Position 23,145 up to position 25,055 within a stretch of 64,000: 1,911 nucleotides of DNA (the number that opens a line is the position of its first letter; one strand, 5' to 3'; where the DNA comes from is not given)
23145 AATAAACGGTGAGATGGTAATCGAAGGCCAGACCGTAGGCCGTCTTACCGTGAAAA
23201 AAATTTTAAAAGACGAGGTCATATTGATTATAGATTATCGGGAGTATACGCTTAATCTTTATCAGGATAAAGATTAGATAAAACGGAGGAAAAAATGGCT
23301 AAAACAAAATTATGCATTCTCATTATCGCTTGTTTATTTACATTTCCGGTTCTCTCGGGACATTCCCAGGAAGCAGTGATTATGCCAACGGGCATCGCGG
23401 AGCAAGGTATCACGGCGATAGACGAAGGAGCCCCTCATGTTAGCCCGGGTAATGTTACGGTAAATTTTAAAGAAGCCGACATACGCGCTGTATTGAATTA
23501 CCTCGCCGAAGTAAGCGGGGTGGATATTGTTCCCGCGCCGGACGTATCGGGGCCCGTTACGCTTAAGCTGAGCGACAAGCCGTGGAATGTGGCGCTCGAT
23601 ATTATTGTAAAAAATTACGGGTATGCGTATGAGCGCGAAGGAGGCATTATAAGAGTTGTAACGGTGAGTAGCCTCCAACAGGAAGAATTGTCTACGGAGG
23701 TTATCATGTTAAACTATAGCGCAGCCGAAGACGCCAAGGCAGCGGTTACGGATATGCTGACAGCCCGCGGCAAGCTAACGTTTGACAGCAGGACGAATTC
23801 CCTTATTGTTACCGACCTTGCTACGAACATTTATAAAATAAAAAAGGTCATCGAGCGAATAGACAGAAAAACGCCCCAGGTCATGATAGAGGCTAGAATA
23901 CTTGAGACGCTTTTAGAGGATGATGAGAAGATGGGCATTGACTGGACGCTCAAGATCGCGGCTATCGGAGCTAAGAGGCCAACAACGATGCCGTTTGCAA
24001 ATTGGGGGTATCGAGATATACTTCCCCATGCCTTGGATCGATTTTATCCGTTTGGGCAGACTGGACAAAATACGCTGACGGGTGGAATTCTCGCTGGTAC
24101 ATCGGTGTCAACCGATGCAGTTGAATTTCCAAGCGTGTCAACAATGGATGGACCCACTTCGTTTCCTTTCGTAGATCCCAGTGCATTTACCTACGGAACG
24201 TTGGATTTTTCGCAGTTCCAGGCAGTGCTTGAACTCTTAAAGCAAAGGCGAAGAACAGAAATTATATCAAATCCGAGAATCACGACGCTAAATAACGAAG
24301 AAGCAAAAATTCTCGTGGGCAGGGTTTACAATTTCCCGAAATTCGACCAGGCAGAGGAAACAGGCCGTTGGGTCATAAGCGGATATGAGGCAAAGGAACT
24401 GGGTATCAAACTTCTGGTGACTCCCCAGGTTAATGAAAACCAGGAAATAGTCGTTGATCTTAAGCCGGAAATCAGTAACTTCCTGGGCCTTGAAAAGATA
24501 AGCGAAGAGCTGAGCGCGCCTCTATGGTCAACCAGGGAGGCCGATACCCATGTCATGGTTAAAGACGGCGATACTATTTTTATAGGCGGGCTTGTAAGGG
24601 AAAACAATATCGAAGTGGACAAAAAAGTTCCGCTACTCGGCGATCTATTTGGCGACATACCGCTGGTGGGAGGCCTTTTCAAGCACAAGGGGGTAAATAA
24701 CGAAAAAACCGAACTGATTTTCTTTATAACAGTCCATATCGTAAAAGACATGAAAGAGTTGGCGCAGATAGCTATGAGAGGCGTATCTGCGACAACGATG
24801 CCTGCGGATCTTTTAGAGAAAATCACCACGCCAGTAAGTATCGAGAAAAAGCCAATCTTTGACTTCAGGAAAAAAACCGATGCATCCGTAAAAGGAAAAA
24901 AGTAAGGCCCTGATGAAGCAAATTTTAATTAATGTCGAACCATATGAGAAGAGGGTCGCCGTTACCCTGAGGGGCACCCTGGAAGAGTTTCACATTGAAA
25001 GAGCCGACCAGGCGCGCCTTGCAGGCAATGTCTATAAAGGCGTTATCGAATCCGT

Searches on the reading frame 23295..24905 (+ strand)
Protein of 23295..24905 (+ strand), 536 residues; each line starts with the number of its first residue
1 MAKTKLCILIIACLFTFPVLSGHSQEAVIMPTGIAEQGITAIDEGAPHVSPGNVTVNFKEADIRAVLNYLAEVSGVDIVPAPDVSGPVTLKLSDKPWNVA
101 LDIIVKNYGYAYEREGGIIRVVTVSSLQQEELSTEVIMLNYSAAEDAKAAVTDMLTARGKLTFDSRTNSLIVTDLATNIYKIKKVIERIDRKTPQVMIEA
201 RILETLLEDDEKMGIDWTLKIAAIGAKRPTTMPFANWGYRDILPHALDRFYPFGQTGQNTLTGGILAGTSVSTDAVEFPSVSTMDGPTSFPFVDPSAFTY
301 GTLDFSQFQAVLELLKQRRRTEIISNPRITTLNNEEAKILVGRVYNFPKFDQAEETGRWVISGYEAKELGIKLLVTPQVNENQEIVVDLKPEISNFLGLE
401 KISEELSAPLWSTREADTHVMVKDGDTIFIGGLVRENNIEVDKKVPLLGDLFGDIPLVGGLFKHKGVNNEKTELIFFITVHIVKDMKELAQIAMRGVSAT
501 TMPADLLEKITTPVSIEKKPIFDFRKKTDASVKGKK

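Call 68: search_protein_families(library=pfam, proteins=[window:23295-24905:+], max_evalue=0.00001)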
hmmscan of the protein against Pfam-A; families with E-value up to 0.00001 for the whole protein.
window:23295-24905:+ (536 aa): 3 families
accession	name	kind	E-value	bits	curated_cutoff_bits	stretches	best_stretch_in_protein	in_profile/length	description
PF00263.26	Secretin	-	6.6e-42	143.4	27.5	1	315-484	2-169/169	Bacterial type II and III secretion system protein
PF03958.22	Secretin_N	-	1.8e-13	50.9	28.2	1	134-195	1-69/69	Bacterial type II/III secretion system short domain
PF07660.19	STN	-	7.9e-09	35.6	28.4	1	78-122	4-50/52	Secretin and TonB N terminus short domain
